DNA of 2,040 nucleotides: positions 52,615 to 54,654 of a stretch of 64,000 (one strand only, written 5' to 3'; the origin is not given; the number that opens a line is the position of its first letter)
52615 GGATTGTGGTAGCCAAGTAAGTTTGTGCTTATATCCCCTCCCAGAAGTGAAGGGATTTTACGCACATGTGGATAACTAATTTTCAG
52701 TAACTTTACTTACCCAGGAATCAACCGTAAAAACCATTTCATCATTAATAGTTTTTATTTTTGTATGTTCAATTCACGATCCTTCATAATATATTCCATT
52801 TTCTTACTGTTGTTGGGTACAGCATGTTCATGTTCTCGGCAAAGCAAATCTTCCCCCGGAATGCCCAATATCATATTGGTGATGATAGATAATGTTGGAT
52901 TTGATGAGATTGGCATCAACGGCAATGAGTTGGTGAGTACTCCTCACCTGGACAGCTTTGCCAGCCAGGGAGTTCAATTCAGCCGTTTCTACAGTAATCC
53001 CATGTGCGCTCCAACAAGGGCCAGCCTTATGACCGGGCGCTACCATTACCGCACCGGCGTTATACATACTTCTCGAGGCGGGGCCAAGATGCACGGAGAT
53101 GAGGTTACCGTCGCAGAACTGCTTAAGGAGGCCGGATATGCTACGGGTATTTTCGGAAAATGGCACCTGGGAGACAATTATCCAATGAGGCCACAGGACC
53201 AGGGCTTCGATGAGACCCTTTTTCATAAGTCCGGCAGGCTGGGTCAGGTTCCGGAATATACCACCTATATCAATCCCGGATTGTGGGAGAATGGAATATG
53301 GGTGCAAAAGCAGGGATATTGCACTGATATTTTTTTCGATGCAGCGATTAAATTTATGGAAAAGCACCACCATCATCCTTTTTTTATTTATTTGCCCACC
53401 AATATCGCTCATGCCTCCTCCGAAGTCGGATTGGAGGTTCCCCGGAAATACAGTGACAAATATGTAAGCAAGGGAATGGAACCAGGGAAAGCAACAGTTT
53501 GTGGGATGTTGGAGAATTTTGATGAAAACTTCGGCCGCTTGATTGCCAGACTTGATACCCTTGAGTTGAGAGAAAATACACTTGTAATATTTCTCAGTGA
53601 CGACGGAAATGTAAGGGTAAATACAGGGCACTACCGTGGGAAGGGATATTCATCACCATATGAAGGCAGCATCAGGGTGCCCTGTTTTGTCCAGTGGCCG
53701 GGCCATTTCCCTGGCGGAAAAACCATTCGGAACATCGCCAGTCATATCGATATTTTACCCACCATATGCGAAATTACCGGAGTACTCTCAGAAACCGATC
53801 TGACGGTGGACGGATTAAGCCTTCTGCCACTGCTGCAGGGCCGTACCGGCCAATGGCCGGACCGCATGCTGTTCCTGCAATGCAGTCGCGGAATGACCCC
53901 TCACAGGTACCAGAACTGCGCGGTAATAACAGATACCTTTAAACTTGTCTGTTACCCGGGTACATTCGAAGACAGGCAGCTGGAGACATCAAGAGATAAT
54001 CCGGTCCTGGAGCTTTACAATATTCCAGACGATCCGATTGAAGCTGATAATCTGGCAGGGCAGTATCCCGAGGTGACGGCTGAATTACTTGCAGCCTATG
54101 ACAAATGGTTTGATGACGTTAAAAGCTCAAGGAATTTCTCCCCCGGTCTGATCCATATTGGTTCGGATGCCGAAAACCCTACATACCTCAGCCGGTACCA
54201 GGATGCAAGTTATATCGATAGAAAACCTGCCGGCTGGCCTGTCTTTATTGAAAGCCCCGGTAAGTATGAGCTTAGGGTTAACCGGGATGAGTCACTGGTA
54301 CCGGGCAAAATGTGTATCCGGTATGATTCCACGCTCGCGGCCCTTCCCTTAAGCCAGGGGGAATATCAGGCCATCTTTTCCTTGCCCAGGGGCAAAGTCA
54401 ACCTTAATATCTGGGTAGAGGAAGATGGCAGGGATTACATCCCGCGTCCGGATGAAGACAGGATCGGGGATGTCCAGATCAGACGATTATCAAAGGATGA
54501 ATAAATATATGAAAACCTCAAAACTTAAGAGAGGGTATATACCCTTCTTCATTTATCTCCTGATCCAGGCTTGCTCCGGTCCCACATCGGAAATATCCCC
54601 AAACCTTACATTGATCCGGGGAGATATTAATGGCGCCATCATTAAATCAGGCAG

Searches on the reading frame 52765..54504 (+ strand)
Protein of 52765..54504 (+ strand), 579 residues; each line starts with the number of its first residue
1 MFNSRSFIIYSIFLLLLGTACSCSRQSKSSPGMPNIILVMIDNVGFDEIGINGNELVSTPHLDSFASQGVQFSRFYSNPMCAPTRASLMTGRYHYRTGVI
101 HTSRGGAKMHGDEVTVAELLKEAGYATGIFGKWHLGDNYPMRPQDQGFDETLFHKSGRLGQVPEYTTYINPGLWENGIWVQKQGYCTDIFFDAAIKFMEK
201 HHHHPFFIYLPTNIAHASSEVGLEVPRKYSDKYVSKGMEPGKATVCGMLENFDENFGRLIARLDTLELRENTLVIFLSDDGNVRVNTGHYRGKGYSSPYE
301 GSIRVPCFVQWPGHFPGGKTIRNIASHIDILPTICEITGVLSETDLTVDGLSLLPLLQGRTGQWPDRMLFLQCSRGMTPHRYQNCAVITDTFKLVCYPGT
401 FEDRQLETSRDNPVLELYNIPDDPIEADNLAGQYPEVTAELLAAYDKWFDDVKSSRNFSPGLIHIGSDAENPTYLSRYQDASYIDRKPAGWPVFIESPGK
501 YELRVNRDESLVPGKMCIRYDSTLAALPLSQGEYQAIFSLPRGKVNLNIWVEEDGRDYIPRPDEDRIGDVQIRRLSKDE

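Call 18: search_protein_families(library=pfam, proteins=[window:52765-54504:+], max_evalue=0.001)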
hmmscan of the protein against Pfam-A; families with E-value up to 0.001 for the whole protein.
window:52765-54504:+ (579 aa): 3 families
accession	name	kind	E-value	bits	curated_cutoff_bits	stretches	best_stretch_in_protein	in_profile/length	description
PF00884.28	Sulfatase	-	1.8e-57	195.4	25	1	34-340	1-301/301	Sulfatase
PF16347.10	SGSH_C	-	3.6e-12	47.1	29.3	1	299-432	12-133/154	N-sulphoglucosamine sulphohydrolase, C-terminal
PF01663.27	Phosphodiest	-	5.5e-08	33.2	23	0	244-286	183-225/342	Type I phosphodiesterase / nucleotide pyrophosphatase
